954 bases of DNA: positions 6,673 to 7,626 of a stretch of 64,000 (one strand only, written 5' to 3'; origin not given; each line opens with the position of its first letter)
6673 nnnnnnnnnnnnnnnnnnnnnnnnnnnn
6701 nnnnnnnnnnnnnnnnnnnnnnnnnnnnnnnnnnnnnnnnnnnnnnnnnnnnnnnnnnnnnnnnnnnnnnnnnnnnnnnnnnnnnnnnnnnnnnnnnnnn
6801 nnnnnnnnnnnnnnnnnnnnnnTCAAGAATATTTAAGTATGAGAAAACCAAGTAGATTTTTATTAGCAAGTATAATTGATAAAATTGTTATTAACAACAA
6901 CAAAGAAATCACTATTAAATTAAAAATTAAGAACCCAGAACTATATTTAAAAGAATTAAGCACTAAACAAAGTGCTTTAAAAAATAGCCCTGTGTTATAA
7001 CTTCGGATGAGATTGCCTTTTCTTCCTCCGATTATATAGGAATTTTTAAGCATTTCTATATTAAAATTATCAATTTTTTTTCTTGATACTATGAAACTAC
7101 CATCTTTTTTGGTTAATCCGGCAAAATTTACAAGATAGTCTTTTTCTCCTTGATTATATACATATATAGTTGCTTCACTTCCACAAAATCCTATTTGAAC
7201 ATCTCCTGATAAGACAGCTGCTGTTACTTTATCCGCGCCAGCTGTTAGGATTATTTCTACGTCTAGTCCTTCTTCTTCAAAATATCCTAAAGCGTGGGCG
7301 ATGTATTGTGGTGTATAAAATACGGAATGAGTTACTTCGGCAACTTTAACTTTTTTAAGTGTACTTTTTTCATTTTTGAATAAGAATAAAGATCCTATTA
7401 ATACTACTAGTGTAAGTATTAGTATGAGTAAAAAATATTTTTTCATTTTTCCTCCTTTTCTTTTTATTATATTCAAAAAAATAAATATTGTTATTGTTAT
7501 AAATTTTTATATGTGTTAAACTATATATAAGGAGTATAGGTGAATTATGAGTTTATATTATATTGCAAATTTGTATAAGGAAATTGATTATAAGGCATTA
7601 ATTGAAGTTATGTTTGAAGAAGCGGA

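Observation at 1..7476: Integrated element ending at a large serine recombinase that interrupts an ABC substrate-binding-protein gene; cargo includes sortase B plus an NPQT-anchored surface protein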

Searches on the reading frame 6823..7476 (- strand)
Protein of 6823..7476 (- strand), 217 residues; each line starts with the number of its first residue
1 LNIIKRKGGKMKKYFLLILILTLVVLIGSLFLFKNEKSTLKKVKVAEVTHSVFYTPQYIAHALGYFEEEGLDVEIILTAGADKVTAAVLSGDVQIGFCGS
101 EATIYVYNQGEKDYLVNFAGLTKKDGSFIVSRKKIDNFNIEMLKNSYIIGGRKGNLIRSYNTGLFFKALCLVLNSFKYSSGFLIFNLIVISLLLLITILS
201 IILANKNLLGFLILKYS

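Call 3: search_protein_families(library=pfam, proteins=[window:6823-7476:-], max_evalue=0.01)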
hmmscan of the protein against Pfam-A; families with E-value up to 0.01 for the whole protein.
window:6823-7476:- (217 aa): 2 families
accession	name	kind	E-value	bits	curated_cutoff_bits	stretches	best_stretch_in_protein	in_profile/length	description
PF09084.16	NMT1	-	2.5e-10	41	20.5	1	55-134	5-82/216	NMT1/THI5 like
PF13379.11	NMT1_2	-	4.4e-05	23.9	24.7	1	52-138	16-103/252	NMT1-like family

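Call 24: find_related_loci(query=A1, collection=genome_contigs, flank=10000)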
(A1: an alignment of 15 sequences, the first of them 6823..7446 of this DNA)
Query A1 (207 aa) in genome_contigs; peptide patterns used: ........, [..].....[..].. (x = any residue, [..] = any of these).
580 stretches matched a pattern; 526 encode a relative of the query (tblastn E <= 1e-3); the best 80 are kept; 80 distinct loci.
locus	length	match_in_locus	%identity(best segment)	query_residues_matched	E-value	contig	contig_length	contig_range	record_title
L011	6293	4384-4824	84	1-147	1e-79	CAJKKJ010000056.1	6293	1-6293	MAG TPA_asm: uncultured Firmicutes bacterium isolate ERR260186-bin.19 genome assembly, contig: NODE_5364_length_6293_cov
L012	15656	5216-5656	82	1-147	2e-73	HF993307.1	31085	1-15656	Firmicutes bacterium CAG:884 genomic scaffold, scf7, whole genome shotgun sequence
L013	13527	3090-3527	75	1-146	2e-68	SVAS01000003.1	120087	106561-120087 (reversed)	MAG: Bacillota bacterium isolate SIG208 NODE_3540_length_120087_cov_14.406035, whole genome shotgun sequence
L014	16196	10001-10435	70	1-145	8e-68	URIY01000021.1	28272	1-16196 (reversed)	uncultured Tenericutes bacterium isolate UMGS1045 genome assembly, contig: NODE_1138_length_28272_cov_14.899812, whole g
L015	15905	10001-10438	73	1-146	2e-67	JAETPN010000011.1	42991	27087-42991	MAG: Bacillota bacterium isolate S21_Bin6 scaffold_913, whole genome shotgun sequence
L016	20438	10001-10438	71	1-146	3e-67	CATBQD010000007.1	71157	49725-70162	MAG: uncultured Bacilli bacterium isolate extra-SRR5927706.69_1677798363 genome assembly, contig: NODE_200_length_71157_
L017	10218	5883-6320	71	1-146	7e-67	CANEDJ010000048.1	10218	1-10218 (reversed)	MAG TPA_asm: uncultured Tenericutes bacterium isolate SRR19981122_bin.17_metawrap_v1.3_MAG genome assembly, contig: NODE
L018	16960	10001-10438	71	1-146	1e-66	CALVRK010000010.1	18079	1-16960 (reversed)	MAG: uncultured Bacilli bacterium isolate BRZ_RP__bin37 genome assembly, contig: BRZ_RP__NODE_4864_length_18079_cov_5.34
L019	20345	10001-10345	90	32-146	2e-66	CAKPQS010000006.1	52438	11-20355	MAG: uncultured Bacilli bacterium isolate REFINED_METABAT215_TOP10_CONTIGS_1500_ASSEMBLY_K77_MERGED__Hadza_PheChl_Fiber-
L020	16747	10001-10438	70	1-146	2e-66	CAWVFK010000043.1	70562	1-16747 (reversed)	MAG: Candidatus Coprosoma sp. isolate metabat2_XCR1_HET_6734_bwa.88 MAG genome assembly, contig: k87_927868, whole genom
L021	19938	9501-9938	73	1-146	2e-66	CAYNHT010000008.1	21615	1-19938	MAG TPA_asm: uncultured Muribaculaceae bacterium isolate SRP241341_co1_139 genome assembly, contig: NODE_2792_length_216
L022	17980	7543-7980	71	1-146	2e-66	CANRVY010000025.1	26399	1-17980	MAG TPA_asm: uncultured Tenericutes bacterium isolate SRR15730544_bin.10_metawrap_v1.3_MAG genome assembly, contig: NODE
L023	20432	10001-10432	71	1-144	7e-66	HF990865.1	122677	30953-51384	Firmicutes bacterium CAG:822 genomic scaffold, scf49, whole genome shotgun sequence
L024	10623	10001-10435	71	3-146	7e-66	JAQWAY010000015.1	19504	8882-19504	MAG: Bacilli bacterium isolate STF2_207 NODE_6954_length_19504_cov_17.471229_Sandtown_F2, whole genome shotgun sequence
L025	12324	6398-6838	71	1-146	2e-65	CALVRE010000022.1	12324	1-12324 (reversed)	MAG: uncultured Bacilli bacterium isolate E10__bin82 genome assembly, contig: E10__k127_6135388, whole genome shotgun se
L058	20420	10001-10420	69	1-144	2e-63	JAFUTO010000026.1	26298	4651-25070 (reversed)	MAG: Bacilli bacterium isolate RGIG4813 Roe_deer_Reticulum.Co__c822981, whole genome shotgun sequence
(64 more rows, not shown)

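Call 63: search_protein_families(library=pfam, proteins=[L058:13198-14130:+, L058:14114-14578:+, L058:15252-15974:+, L058:16017-16379:+], max_evalue=0.1)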
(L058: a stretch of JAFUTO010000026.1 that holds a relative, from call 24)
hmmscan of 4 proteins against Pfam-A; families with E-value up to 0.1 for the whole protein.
L058:13198-14130:+ (310 aa): 0 families

L058:14114-14578:+ (154 aa): 1 family
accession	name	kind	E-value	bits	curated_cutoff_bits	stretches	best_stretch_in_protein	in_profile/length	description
PF22470.1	Histone_HNS_N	-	0.03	14.7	24.5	1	122-152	8-38/79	H-NS histone-like proteins, N-terminal domain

L058:15252-15974:+ (240 aa): 1 family
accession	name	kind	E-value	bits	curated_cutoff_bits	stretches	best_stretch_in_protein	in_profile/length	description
PF16118.10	DUF4834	-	0.096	14.1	27.8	0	38-101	13-77/99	Domain of unknown function (DUF4834)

L058:16017-16379:+ (120 aa): 8 families
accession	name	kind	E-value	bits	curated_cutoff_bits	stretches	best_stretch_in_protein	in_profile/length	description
PF06687.17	SUR7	-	6.1e-05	23.2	29.6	1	33-95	83-153/201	SUR7/PalI family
PF20990.2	DUF2207_C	-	0.0025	18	33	1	30-97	104-173/247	Predicted membrane protein (DUF2207) C-terminal domain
PF13248.11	Zn_ribbon_3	-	0.017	15.1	27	1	4-23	3-22/26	zinc-ribbon domain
PF01155.25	HypA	-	0.032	14.7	28.9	1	3-27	70-96/112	Hydrogenase/urease nickel incorporation, metallochaperone, hypA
PF01956.21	EMC3_TMCO1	-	0.034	14.4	27.1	1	7-103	47-136/169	Integral membrane protein EMC3/TMCO1-like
PF16112.10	DUF4830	-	0.059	14.2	23.5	1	9-56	5-51/84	Domain of unknown function (DUF4830)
PF00505.25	HMG_box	-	0.065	14.1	25.4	1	18-47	21-49/69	HMG (high mobility group) box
PF13240.11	Zn_Ribbon_1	-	0.081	13.2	25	0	5-24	1-20/23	zinc-ribbon domain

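Call 64: search_protein_families(library=padloc, proteins=[L058:13198-14130:+, L058:14114-14578:+, L058:15252-15974:+], max_evalue=0.01)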
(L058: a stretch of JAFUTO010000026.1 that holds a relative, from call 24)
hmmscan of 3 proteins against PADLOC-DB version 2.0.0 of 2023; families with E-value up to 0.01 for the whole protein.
L058:13198-14130:+ (310 aa): 0 families

L058:14114-14578:+ (154 aa): 0 families

L058:15252-15974:+ (240 aa): 0 families

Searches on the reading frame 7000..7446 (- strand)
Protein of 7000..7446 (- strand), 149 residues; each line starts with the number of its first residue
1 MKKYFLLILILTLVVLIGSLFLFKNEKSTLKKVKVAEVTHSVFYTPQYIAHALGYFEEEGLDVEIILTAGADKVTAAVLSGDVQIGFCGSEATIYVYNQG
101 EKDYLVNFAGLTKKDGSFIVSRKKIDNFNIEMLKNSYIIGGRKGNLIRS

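Call 5: find_homologous_proteins(query=window:7000-7446:-)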
Query seq(149 aa) (149 aa): 2319 proteins with E <= 0.001 among 2391 candidates; the best 120 are listed.
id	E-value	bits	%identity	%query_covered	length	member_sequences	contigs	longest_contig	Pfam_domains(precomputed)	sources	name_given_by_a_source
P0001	1.4e-88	312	100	100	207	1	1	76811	PF09084.17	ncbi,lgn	-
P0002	9.2e-84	296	93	98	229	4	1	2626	PF13379.12,PF09084.17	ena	-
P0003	1.1e-74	267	84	99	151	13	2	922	PF09084.17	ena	-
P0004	1.8e-74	266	84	99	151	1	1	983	PF09084.17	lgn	-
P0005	6.8e-72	258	82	99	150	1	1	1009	PF09084.17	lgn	-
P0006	1.4e-71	257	82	98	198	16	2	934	PF13379.12,PF09084.17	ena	-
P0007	3.4e-70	252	88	83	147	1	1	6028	PF09084.17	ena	-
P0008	1.7e-69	250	81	98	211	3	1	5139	PF13379.12,PF09084.17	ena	-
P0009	9.0e-68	244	78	98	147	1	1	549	PF13379.12,PF09084.17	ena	-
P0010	1.7e-65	237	80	89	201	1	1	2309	PF13379.12,PF09084.17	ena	-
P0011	4.6e-65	236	79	91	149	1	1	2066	PF09084.17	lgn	-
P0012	8.8e-65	235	76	98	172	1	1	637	PF09084.17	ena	-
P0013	5.5e-64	232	78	84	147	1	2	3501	PF09084.17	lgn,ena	-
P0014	5.6e-64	232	71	98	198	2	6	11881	PF13379.12,PF09084.17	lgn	-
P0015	7.8e-64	232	72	98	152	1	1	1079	PF13379.12,PF09084.17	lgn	-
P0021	2.0e-63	230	73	98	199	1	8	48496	PF13379.12,PF09084.17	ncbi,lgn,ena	-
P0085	5.0e-61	223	68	98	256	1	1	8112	PF13379.12,PF09084.17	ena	-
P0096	1.4e-60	221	76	85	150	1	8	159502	PF09084.17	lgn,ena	-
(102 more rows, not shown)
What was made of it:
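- Many database homologues are about 150 or about 198 aa long (call 5).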

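Call 9: find_encoding_contigs(protein=P0096, flank=10000, max_places=3)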
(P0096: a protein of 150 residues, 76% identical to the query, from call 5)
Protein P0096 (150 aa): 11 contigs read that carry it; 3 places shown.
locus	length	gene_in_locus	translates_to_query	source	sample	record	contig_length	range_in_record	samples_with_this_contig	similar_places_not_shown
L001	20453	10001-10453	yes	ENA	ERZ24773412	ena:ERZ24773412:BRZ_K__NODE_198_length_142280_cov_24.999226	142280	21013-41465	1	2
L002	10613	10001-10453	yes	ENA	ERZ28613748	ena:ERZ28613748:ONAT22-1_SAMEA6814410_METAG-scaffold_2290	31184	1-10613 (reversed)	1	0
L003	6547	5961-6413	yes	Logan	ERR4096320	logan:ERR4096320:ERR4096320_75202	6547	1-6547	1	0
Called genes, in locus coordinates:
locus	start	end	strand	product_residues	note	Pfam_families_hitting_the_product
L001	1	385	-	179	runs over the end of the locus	-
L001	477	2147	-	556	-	PF19789:DUF6273 (weak)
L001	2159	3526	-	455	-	PF01336:tRNA_anti-codon, PF00152:tRNA-synt_2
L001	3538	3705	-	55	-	-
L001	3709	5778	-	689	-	PF00580:UvrD-helicase, PF13245:AAA_19, PF13604:AAA_30 (faint), PF13087:AAA_12 (faint), PF13361:UvrD_C, PF01443:Viral_helicase1 (weak), PF13538:UvrD_C_2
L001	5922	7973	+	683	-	PF17876:CSD2 (weak), PF00773:RNB, PF00575:S1 (weak)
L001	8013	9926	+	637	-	PF00884:Sulfatase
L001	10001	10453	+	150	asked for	PF09084:NMT1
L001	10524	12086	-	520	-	PF00239:Resolvase, PF07508:Recombinase, PF13408:Zn_ribbon_recom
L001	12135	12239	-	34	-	-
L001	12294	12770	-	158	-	PF00239:Resolvase (weak)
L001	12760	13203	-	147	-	-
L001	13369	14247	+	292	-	PF19553:DUF6076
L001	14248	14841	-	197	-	PF00239:Resolvase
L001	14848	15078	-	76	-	-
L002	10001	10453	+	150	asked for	PF09084:NMT1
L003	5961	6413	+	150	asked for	PF09084:NMT1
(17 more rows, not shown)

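Call 10: find_encoding_contigs(protein=P0021, flank=10000, max_places=3)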
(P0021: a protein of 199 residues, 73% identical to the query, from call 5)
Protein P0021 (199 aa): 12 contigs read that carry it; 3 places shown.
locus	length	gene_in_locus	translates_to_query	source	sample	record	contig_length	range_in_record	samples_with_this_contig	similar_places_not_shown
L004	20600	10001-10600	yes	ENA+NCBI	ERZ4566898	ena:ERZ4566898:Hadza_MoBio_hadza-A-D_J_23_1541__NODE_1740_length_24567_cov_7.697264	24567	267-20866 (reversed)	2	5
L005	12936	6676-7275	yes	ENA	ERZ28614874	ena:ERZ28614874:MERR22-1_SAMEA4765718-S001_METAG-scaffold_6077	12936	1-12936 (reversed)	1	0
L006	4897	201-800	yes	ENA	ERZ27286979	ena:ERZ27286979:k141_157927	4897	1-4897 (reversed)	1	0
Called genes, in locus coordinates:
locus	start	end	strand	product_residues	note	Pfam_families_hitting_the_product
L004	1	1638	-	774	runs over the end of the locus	PF00122:E1-E2_ATPase, PF00702:Hydrolase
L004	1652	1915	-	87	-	PF04060:FeS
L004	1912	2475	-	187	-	PF02508:Rnf-Nqr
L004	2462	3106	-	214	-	PF02508:Rnf-Nqr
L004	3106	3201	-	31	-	-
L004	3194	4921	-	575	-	PF03116:NQR2_RnfD_RnfE, PF04205:FMN_bind (weak)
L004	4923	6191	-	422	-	PF13375:RnfC_N, PF01512:Complex1_51K, PF13534:Fer4_17 (faint), PF13183:Fer4_8 (faint), PF12838:Fer4_7 (weak), PF13187:Fer4_9 (weak), PF13237:Fer4_10 (weak)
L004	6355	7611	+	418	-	-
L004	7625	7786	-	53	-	-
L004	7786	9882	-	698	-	PF00580:UvrD-helicase, PF01443:Viral_helicase1 (faint), PF13245:AAA_19, PF13604:AAA_30 (faint), PF13087:AAA_12 (faint), PF13361:UvrD_C, PF13538:UvrD_C_2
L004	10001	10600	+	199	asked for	PF13379:NMT1_2, PF09084:NMT1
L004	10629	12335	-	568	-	PF00239:Resolvase, PF07508:Recombinase, PF13408:Zn_ribbon_recom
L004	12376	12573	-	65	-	-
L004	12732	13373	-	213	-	PF01966:HD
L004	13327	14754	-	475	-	PF06941:NT5C, PF01156:IU_nuc_hydro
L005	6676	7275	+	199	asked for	PF13379:NMT1_2, PF09084:NMT1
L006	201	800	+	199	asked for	PF13379:NMT1_2, PF09084:NMT1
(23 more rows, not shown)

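Call 11: find_encoding_contigs(protein=P0001, flank=10000, max_places=4)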
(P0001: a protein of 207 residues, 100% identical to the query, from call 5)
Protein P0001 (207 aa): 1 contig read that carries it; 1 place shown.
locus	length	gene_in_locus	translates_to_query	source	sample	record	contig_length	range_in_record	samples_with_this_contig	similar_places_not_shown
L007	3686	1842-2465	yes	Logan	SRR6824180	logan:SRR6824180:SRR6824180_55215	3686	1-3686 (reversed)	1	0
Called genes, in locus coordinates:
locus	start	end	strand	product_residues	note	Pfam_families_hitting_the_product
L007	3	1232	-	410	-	?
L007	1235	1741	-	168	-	-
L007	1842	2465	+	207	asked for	PF09084:NMT1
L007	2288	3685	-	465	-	?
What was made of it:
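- Tried and rejected: The exact look-up of the SBP fusion ORF returned only a 3.7-kb contig (call 11).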

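Call 14: find_encoding_contigs(protein=P0002, flank=10000, max_places=4)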
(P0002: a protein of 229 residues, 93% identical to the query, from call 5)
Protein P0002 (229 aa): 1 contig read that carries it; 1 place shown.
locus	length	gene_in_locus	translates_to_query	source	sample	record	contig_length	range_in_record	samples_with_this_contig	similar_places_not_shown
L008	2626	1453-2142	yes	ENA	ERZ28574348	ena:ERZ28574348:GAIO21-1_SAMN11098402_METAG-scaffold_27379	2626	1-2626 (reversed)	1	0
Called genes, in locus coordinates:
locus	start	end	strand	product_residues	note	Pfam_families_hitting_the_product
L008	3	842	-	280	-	?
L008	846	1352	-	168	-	-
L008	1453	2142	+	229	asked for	PF13379:NMT1_2, PF09084:NMT1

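Call 15: find_encoding_contigs(protein=P0085, flank=10000, max_places=4)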
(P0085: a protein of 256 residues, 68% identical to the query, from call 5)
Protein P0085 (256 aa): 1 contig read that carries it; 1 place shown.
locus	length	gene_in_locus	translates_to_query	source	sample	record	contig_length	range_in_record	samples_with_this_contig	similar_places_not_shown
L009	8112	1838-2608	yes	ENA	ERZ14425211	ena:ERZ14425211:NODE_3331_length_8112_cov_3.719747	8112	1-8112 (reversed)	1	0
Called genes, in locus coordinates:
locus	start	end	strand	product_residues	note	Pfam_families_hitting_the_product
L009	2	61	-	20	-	?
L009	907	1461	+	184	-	-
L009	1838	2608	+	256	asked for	PF13379:NMT1_2, PF09084:NMT1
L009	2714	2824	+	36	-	-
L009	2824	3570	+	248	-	PF02463:SMC_N (faint), PF00005:ABC_tran, PF13304:AAA_21 (faint)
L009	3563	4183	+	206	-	PF00528:BPD_transp_1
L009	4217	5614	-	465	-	PF00239:Resolvase, PF13408:Zn_ribbon_recom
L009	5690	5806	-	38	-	-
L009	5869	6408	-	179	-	-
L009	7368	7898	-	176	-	-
